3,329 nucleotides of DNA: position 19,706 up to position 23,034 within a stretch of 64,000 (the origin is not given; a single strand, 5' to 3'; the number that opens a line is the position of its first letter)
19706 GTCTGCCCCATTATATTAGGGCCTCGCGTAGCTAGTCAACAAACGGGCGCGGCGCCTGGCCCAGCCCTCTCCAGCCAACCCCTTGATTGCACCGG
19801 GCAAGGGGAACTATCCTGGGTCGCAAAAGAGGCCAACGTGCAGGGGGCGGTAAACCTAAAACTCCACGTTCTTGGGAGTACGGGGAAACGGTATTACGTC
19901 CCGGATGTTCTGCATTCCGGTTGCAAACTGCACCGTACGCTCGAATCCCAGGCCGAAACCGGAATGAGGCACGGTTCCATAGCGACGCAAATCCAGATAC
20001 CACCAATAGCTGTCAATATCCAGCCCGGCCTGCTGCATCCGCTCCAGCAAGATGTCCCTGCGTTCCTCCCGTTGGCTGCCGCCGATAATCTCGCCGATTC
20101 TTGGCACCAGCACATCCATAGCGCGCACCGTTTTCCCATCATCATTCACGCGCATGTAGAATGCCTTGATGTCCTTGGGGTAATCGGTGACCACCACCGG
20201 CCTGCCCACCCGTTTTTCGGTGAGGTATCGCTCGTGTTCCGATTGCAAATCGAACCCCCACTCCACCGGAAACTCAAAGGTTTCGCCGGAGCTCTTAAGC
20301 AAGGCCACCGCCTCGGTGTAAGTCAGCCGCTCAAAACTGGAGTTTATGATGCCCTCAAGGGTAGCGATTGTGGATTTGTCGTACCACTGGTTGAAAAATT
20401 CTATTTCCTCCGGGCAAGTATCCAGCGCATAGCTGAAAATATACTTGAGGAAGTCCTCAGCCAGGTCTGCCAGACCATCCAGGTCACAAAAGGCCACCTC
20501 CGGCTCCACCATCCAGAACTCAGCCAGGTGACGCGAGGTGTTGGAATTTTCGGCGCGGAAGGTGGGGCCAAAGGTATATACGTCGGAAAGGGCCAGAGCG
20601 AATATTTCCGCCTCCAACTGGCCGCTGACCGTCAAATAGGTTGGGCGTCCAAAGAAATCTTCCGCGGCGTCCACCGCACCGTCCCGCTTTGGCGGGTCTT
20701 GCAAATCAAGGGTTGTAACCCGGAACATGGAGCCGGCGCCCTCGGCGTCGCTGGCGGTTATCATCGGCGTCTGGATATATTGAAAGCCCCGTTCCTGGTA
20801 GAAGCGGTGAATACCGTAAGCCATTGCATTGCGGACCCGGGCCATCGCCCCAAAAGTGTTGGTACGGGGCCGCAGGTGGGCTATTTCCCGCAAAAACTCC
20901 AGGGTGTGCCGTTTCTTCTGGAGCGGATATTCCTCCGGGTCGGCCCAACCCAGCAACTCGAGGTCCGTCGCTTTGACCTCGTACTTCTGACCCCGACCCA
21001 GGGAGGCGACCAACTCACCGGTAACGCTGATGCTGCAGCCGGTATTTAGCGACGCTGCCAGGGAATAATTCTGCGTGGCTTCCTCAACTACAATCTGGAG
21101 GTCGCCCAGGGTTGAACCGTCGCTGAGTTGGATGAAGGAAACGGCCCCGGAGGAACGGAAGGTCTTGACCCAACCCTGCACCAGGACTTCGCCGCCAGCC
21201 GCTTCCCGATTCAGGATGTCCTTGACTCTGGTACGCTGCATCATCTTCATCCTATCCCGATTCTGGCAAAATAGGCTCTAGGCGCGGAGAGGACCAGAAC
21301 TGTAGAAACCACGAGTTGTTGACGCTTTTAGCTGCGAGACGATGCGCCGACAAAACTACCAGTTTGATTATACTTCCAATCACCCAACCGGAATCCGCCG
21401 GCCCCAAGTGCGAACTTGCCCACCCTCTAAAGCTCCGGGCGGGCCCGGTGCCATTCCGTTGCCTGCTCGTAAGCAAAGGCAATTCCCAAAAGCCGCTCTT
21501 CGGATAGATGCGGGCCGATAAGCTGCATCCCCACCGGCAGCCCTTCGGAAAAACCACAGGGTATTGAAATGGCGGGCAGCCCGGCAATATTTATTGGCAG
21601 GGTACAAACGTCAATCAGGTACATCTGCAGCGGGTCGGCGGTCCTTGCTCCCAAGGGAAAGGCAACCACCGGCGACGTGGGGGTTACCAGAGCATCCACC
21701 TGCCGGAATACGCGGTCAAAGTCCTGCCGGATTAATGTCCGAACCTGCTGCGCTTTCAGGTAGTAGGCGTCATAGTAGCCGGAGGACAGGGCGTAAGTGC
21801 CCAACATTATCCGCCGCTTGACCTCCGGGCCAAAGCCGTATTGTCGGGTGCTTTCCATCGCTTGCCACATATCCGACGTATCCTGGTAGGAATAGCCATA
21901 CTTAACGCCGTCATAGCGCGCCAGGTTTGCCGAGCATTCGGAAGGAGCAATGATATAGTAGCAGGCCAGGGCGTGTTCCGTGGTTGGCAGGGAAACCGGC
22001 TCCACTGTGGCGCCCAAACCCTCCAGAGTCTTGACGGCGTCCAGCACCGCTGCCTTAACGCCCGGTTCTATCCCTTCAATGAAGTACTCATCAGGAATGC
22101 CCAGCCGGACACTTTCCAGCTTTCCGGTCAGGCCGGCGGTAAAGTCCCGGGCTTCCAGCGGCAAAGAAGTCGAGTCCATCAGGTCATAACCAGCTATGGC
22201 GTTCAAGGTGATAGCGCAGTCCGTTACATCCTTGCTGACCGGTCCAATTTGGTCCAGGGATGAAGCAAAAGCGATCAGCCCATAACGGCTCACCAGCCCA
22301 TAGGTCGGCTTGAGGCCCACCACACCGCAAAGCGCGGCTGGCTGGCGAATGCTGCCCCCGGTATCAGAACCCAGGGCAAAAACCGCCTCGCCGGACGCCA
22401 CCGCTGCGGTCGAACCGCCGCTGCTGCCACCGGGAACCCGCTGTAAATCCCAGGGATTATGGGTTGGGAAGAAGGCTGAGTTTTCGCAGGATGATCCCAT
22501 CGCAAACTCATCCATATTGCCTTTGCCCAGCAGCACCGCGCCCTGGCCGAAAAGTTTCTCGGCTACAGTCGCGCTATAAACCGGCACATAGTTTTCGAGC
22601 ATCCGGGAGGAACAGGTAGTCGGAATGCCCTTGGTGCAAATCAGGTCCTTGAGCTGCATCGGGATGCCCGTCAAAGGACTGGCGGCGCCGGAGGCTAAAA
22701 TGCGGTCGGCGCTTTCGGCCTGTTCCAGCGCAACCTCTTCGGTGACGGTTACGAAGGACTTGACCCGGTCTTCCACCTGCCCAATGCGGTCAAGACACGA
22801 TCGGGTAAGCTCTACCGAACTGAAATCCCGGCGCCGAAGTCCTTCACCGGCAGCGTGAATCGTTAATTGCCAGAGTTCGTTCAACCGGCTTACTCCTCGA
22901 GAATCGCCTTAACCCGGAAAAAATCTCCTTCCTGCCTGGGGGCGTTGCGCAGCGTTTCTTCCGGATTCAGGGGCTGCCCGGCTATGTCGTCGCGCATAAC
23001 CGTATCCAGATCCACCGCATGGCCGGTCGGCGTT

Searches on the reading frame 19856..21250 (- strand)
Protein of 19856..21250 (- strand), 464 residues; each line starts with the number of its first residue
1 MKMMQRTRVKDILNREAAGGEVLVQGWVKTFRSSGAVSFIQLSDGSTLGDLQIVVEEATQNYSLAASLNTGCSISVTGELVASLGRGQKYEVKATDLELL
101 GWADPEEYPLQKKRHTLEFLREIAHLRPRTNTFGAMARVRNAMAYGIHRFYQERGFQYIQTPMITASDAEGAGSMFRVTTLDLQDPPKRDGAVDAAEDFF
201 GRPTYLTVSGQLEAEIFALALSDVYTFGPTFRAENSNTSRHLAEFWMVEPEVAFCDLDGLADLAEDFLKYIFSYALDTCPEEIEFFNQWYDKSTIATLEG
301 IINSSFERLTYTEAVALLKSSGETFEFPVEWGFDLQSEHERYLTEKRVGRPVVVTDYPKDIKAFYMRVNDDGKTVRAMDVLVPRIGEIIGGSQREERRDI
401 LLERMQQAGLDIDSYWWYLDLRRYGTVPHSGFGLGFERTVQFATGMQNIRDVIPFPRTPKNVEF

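Call 26: search_protein_families(library=pfam, proteins=[window:19856-21250:-], max_evalue=0.00001)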
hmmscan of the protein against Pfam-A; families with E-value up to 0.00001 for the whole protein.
window:19856-21250:- (464 aa): 2 families
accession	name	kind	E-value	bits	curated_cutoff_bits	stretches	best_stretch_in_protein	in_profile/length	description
PF00152.25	tRNA-synt_2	-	1.5e-63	215.1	25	1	124-458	9-307/308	tRNA synthetases class II (D, K and N)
PF01336.31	tRNA_anti-codon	-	1.6e-14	54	27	1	22-100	1-75/75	OB-fold nucleic acid binding domain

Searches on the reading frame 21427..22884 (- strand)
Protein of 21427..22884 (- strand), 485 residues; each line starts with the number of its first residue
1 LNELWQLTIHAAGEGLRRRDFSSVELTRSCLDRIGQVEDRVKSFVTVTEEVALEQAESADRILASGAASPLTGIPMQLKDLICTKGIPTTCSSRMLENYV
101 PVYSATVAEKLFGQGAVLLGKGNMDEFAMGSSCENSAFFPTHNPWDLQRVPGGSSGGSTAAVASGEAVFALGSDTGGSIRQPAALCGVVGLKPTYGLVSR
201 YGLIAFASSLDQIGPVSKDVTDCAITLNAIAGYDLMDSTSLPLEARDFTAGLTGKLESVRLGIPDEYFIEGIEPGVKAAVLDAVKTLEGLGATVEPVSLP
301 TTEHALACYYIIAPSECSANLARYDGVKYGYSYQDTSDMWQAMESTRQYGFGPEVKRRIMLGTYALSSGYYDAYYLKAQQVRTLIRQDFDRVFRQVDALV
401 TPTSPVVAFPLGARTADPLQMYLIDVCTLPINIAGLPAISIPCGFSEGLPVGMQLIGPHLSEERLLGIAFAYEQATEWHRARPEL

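Call 26: search_protein_families(library=pfam, proteins=[window:21427-22884:-], max_evalue=0.00001)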
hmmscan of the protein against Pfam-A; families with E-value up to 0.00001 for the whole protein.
window:21427-22884:- (485 aa): 1 family
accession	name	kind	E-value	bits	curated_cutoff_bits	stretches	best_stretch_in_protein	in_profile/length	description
PF01425.27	Amidase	-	1.3e-159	532.4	27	1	25-466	1-445/445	Amidase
